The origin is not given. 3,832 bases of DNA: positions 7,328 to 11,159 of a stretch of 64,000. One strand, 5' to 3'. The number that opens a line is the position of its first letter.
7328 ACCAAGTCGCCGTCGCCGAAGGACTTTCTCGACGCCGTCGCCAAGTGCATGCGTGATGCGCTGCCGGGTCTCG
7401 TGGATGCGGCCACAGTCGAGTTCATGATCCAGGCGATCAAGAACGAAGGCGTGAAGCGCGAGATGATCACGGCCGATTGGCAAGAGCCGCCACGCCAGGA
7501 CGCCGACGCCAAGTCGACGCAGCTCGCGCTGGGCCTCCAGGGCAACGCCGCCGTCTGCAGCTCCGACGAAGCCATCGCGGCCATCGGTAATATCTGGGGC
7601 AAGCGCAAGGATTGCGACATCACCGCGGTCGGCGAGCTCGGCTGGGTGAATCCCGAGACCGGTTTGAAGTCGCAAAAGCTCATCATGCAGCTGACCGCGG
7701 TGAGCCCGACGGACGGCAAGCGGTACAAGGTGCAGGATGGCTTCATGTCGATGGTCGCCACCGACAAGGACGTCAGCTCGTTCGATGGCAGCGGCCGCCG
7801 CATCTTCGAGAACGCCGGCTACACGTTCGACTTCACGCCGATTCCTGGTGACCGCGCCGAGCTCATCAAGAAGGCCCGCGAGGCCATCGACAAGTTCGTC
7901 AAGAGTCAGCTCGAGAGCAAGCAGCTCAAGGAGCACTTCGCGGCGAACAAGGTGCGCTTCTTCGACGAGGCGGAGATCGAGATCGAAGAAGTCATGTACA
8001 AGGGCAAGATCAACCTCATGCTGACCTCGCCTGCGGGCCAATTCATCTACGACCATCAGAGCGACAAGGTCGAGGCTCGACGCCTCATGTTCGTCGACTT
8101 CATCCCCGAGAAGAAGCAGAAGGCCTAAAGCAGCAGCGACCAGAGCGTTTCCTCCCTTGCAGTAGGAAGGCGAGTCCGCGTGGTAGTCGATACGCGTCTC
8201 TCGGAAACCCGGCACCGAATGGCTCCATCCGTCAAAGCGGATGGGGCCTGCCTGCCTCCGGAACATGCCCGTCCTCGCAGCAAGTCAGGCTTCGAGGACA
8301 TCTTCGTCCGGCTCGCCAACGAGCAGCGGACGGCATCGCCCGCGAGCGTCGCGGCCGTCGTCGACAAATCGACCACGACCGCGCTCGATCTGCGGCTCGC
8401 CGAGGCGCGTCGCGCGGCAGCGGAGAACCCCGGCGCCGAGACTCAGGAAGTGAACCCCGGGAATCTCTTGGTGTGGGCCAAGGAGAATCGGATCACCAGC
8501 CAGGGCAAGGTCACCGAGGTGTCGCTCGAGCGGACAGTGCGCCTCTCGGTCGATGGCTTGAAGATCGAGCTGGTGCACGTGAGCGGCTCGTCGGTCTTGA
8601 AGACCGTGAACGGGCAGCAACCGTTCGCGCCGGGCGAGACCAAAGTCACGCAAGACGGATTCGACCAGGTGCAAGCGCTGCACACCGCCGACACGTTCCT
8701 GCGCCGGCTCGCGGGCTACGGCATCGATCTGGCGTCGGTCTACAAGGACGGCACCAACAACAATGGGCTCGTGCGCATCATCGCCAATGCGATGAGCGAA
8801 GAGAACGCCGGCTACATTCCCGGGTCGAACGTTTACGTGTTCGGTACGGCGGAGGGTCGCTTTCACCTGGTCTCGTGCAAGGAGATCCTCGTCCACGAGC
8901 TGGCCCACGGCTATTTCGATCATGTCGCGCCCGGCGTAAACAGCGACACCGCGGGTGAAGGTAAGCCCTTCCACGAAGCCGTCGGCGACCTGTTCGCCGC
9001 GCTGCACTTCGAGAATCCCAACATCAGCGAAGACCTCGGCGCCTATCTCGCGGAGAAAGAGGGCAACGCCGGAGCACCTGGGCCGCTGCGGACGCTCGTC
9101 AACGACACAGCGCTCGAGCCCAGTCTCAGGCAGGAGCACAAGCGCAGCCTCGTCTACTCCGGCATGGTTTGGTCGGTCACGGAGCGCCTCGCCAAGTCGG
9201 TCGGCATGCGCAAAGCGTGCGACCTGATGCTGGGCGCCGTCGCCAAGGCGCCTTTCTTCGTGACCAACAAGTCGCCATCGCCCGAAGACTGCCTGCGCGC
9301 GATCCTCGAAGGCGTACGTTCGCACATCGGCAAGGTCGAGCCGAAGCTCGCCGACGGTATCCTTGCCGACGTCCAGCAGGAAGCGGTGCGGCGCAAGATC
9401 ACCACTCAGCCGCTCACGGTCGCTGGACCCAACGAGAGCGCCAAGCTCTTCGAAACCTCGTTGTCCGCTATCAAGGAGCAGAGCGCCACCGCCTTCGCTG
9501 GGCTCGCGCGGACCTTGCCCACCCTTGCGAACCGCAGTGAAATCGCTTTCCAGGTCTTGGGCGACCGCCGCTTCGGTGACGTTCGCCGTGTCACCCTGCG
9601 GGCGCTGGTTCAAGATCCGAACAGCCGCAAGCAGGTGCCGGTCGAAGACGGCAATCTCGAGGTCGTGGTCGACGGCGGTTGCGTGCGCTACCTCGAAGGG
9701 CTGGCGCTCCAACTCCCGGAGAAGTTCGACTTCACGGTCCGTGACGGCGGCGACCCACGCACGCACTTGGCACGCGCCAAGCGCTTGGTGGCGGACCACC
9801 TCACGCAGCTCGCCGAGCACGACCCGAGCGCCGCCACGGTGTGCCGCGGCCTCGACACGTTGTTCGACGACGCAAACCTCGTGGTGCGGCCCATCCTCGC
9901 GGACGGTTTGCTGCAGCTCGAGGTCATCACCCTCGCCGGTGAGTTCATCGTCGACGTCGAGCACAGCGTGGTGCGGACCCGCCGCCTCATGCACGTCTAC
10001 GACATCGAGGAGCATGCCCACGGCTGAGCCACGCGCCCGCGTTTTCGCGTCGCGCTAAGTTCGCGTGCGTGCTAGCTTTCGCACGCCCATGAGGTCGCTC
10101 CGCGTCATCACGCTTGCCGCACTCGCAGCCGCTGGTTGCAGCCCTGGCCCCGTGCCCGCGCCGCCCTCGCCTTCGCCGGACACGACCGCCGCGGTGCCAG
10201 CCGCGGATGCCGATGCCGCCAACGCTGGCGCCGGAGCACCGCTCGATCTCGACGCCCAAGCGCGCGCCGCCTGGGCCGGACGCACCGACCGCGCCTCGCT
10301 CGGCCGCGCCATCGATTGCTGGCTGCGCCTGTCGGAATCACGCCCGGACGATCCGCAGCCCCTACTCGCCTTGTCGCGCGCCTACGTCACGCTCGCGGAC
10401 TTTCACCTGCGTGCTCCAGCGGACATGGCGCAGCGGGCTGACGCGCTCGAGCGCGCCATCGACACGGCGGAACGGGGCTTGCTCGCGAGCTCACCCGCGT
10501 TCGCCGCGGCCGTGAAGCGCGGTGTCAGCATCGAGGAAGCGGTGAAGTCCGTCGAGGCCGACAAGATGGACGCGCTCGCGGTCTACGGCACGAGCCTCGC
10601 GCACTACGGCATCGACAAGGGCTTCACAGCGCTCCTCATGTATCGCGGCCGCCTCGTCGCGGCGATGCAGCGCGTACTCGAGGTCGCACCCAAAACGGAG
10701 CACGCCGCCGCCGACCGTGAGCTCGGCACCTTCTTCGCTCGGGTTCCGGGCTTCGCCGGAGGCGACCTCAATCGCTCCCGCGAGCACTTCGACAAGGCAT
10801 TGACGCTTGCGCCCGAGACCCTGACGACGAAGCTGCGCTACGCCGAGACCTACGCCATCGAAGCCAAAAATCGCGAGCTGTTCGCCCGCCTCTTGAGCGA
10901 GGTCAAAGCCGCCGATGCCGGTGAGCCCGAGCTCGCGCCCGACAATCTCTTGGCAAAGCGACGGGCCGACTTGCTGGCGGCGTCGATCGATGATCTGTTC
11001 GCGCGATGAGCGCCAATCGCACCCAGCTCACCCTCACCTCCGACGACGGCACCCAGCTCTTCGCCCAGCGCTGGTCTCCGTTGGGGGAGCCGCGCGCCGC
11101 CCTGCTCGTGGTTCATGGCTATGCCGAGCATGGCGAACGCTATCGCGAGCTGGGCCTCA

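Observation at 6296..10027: Tandem, highly diverged thermolysin-like (M4) metallopeptidase paralogs that lack signal peptides and classical propeptides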

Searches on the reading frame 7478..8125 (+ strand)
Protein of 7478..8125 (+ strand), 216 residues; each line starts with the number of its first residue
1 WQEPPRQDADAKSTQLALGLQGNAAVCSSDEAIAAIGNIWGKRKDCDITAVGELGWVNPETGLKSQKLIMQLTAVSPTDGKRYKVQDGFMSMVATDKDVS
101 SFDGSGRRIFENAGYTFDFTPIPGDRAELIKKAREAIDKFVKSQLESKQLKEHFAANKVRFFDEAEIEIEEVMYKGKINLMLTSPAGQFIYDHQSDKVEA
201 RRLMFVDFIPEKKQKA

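Call 43: predict_structure(alignment_id=A2)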
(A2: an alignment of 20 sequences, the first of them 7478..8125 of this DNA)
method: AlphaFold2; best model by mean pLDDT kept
length: 216 residues; sequences in the alignment: 20
mean_pLDDT: 89.1   pTM: 0.80
mean pLDDT of the five models: 89.1, 87.6, 87.4, 86.9, 86.9
residues with pLDDT >= 90: 149; 70-90: 47; 50-70: 10; < 50: 10
segments of 3 or more residues with pLDDT < 50: 1-4, 212-216
pLDDT, mean of each block of 10 residues (from residue 1): 54 92 95 95 94 96 96 97 97 95 93 92 90 93 84 86 90 97 94 95 72 48
secondary structure, 60 per line:
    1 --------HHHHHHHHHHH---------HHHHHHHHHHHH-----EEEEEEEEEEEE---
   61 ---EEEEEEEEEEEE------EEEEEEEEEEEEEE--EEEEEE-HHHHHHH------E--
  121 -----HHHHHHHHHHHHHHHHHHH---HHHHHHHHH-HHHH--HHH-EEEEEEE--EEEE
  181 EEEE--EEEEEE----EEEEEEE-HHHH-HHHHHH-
elements in order: H9-19 H29-40 E46-57 E64-75 E82-95 E98-103 H105-111 H126-144 H148-156 H158-161 E168-174 E177-184 E187-192 E197-203 H205-208 H210-215

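Call 46: fold_search(model_id=the predicted structure, library=pdb)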
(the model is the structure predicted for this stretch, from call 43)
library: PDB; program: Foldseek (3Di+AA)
matches with E <= 10: 1184; with E <= 0.001: 0
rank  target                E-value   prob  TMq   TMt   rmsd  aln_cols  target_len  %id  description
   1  8ow1_P                7.8e-03  0.44  0.18  0.16  20.3       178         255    8  Cryo-EM structure of the yeast Inner kinetochore bound to a CENP-A nucleosome. (released 2023-08-09)
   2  3ub1_A                9.8e-03  0.23  0.16  0.15  17.3       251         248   10  Ntf2 like protein involved in plasmid conjugation (released 2012-02-08)
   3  8ow1_PP               1.4e-02  0.25  0.17  0.15  20.2       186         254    8  Cryo-EM structure of the yeast Inner kinetochore bound to a CENP-A nucleosome. (released 2023-08-09)
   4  3ub1_C                1.4e-02  0.20  0.16  0.15  17.2       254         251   10  Ntf2 like protein involved in plasmid conjugation (released 2012-02-08)
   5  8rjw_F                2.2e-02  0.35  0.16  0.19  12.9       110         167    8  Human RAD52 open ring - ssDNA complex (released 2024-04-24)
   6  8rj3_D                2.5e-02  0.44  0.17  0.27  13.4        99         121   11  Human RAD52 open ring conformation (released 2024-04-24)
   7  3ub1_D                2.7e-02  0.14  0.16  0.14  17.3       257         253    9  Ntf2 like protein involved in plasmid conjugation (released 2012-02-08)
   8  8ril_A                3.2e-02  0.41  0.17  0.27  13.7        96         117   10  Human RAD52 closed ring conformation (released 2024-04-24)
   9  8rjw_B                4.3e-02  0.47  0.16  0.21   6.0        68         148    7  Human RAD52 open ring - ssDNA complex (released 2024-04-24)
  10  1q40_C                4.6e-02  0.41  0.22  0.27  13.2       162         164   10  Crystal structure of the C. albicans Mtr2-Mex67 M domain complex (released 2003-12-09)
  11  6q0v_C                4.8e-02  0.25  0.17  0.18  13.5       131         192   16  Structure of DDB1-DDA1-DCAF15 complex bound to tasisulam and RBM39 (released 2019-11-13)
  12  8d8k_E                6.1e-02  0.20  0.14  0.12  13.5       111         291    7  Yeast mitochondrial small subunit assembly intermediate (State 2) (released 2022-12-21)
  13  8t17_A                6.5e-02  0.82  0.20  0.29   4.9        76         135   12  Cryo-EM structure of tetradecameric hub domain of CaMKII beta (released 2024-06-12)
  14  5i7j_A                6.5e-02  0.14  0.12  0.13  17.9       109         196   13  Crystal Structure of Human SPLUNC1 Disulfide Mutant M3 (I76C, V214C) (released 2016-05-18)
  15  6p7l_F                6.9e-02  0.75  0.24  0.35   8.6       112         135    9  1.8 Angstrom structure of Aln2 from Streptomyces sp. CM020 (released 2020-06-17)
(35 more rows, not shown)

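Call 57: search_protein_families(library=pfam, alignment_id=A3, max_evalue=10)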
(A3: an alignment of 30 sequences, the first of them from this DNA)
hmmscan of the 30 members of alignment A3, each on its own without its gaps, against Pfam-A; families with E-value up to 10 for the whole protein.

A. member 1, seq(213 aa): 0 families

B. families by the number of members that match (of 30 scanned): 22 families
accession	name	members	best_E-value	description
PF03413.25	PepSY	5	0.024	Peptidase propeptide and YPEB domain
PF07504.19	FTP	2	0.0034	Fungalysin/Thermolysin Propeptide Motif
PF02575.21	YbaB_DNA_bd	2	0.075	YbaB/EbfC DNA-binding family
PF00715.22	IL2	1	0.004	Interleukin 2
PF16361.10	Peptidase_S8_N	1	0.0045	N-terminal of Subtilase family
PF20256.3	MoCoBD_2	1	0.021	Molybdopterin cofactor-binding domain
PF07888.16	CALCOCO1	1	0.028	Calcium binding and coiled-coil domain (CALCOCO1) like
PF16795.10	Phage_integr_3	1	0.045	Archaeal phage integrase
PF24839.1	DUF7718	1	0.074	Domain of unknown function (DUF7718)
PF09596.15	MamL-1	1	0.083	MamL-1 domain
PF09981.14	DUF2218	1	0.086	Uncharacterized protein conserved in bacteria (DUF2218)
PF08456.15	Vmethyltransf_C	1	0.11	Viral methyltransferase C-terminal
PF07823.17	CPDase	1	0.15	Cyclic phosphodiesterase-like protein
PF10654.15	DUF2481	1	0.15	Protein of unknown function (DUF2481)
PF00269.25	SASP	1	0.16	Small, acid-soluble spore proteins, alpha/beta type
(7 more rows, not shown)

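Call 58: search_solved_structures(query=A3, max_evalue=10, show_alignments=3)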
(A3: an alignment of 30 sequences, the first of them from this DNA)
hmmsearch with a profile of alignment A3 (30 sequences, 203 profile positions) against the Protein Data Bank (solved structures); distinct sequences matched with E-value up to 10: 10.
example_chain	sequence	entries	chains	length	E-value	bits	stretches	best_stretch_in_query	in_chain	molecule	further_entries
2vn2_A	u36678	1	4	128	0.34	13.5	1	76-130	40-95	CHROMOSOME REPLICATION INITIATION PROTEIN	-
9eho_D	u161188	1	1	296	0.55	12.8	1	102-161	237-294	Large ribosomal subunit protein uL18 C-terminal eukaryotes domain-containing protein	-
6y09_C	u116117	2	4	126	0.57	12.8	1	87-167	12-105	Autophagy-related protein 16-1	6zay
6cgj_A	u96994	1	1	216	1.2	11.7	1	112-173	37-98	effector protein Lem4 (lpg1101)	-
6cdw_A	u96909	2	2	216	1.2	11.7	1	112-173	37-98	effector protein Lem4 (lpg1101)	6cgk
3any_B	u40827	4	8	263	1.2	11.6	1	129-171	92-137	Ethanolamine ammonia-lyase light chain | Ethanolamine ammonia-lyase small subunit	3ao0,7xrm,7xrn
5ysn_B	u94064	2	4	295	1.5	11.4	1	129-171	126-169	Ethanolamine ammonia-lyase light chain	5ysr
3abo_B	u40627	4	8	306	1.5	11.4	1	129-171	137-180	Ethanolamine ammonia-lyase light chain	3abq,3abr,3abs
5t5s_A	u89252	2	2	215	2.2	10.8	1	119-169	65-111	Alanine--tRNA ligase, cytoplasmic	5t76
1g6u_A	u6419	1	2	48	3.4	10.2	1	116-155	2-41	DOMAIN SWAPPED DIMER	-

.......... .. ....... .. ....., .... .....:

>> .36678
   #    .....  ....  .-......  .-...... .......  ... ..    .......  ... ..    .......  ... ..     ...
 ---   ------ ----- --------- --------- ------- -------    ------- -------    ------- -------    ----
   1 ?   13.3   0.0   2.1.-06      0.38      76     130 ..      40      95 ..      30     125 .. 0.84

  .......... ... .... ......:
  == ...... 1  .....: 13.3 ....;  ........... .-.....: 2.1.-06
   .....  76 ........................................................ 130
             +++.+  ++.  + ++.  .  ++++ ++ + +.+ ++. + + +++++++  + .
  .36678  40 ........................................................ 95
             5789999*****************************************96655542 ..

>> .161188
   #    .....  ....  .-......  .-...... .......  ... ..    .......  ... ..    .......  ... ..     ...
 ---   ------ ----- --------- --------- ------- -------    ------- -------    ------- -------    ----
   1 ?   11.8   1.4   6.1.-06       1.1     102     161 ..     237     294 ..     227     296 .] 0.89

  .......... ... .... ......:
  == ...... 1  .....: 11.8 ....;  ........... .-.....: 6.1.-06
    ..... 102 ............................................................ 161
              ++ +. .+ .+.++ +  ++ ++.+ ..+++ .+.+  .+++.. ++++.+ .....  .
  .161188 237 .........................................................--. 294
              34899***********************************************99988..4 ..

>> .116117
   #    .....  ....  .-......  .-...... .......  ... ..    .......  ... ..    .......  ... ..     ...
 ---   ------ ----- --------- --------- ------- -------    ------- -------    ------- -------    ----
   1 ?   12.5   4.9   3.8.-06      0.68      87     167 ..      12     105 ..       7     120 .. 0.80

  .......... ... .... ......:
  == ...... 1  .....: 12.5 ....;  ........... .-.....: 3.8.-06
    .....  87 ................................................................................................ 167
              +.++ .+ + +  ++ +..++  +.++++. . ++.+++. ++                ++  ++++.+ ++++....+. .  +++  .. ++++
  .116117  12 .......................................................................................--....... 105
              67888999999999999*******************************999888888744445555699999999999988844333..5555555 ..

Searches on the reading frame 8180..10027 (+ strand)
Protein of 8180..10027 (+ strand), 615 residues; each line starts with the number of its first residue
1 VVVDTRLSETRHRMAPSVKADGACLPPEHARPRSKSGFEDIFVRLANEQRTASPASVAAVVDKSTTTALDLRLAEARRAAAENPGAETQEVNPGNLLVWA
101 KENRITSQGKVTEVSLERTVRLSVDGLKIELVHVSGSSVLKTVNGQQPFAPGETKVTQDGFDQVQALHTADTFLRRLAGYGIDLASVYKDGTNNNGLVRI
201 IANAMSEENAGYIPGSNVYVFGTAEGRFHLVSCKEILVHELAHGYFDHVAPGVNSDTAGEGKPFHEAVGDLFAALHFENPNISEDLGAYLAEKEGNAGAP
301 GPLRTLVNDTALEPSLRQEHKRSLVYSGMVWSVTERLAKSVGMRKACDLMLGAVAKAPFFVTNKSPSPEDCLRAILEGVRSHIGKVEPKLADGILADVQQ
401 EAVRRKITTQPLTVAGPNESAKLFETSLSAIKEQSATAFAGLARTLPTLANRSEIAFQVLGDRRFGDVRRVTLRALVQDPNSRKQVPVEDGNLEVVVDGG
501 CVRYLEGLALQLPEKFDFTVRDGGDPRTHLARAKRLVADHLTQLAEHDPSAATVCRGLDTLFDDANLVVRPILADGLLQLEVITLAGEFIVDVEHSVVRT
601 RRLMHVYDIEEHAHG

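Call 5: search_protein_families(library=pfam, proteins=[window:8180-10027:+], max_evalue=10)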
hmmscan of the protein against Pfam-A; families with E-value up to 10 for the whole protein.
window:8180-10027:+ (615 aa): 1 family
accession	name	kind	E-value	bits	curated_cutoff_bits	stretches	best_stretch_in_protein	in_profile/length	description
PF02128.21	Peptidase_M36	-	0.015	14.9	23.3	1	208-346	154-302/368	Fungalysin metallopeptidase (M36)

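Call 6: search_protein_families(library=ncbifam, proteins=[window:8180-10027:+], max_evalue=10)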
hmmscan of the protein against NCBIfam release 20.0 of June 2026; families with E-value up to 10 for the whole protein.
window:8180-10027:+ (615 aa): 1 family
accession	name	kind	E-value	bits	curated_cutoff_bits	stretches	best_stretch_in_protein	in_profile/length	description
NF007049.0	PRK09502.1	equivalog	0.053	13.7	181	1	448-511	16-78/107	iron-sulfur cluster assembly protein IscA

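Call 9: search_solved_structures(query=window:8180-10027:+, max_evalue=10, show_alignments=2)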
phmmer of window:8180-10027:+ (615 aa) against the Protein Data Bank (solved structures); distinct sequences matched with E-value up to 10: 6.
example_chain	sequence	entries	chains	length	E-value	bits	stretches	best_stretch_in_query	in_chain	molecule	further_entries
1s98_A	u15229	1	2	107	0.26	13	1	441-512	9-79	Protein yfhF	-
1r94_A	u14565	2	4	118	0.33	12.6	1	441-512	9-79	Protein yfhF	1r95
1kei_A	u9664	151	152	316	0.56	11.9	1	193-285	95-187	Thermolysin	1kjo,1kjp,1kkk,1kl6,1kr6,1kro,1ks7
5fxn_A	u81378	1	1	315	0.58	11.8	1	193-285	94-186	THERMOLYSIN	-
1fj3_A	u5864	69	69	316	0.58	11.8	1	193-285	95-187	THERMOLYSIN | PROTEIN (THERMOLYSIN)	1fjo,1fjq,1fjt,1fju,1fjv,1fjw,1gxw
4m65_A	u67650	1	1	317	0.58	11.8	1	193-285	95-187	Thermolysin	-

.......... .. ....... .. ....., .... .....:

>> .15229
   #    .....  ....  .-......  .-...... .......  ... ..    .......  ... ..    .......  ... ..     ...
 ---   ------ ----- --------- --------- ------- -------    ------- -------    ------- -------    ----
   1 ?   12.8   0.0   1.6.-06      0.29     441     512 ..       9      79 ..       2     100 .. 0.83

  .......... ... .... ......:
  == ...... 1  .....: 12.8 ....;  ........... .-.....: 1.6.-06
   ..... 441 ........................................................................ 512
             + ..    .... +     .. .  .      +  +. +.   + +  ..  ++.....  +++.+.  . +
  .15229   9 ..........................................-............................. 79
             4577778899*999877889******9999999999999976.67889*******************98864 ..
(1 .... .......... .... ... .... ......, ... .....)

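Call 10: find_homologous_proteins(query=window:8180-10027:+)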
Query window:8180-10027:+ (615 aa): 7 proteins with E <= 0.001 among 8000 candidates.
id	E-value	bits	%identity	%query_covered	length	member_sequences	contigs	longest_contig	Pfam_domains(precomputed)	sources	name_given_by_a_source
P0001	0.0e+0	1340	100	98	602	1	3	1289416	-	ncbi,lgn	-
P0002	0.0e+0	1169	85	100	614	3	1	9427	-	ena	-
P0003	0.0e+0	1125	82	100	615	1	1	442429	-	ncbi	-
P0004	1.5e-277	940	71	100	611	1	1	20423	-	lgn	-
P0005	3.2e-269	912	72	93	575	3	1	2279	-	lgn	-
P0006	9.7e-259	878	68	94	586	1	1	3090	-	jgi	jgi:hypothetical protein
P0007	1.7e-114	402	49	68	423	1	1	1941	-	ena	-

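Call 71: search_protein_families(library=padloc, proteins=[window:8180-10027:+], max_evalue=0.1)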
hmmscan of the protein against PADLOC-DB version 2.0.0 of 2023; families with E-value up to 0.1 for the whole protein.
window:8180-10027:+ (615 aa): 0 families

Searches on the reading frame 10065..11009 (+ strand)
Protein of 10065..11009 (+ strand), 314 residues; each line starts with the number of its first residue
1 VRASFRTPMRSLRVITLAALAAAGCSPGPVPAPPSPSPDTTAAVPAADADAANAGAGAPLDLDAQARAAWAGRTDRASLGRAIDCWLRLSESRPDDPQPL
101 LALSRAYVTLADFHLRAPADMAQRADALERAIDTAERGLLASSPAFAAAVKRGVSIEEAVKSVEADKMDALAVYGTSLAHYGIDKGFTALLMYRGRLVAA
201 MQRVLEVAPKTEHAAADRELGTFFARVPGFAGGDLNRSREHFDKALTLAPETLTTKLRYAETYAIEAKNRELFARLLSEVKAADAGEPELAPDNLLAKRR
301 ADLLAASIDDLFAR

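Call 68: search_protein_families(library=pfam, proteins=[window:10065-11009:+], max_evalue=0.001)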
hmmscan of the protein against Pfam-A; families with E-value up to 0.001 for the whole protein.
window:10065-11009:+ (314 aa): 1 family
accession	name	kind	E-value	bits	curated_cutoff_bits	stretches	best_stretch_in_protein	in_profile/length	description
PF16811.11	TAtT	-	3.8e-29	102.3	26.5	1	90-312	23-263/263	TRAP transporter T-component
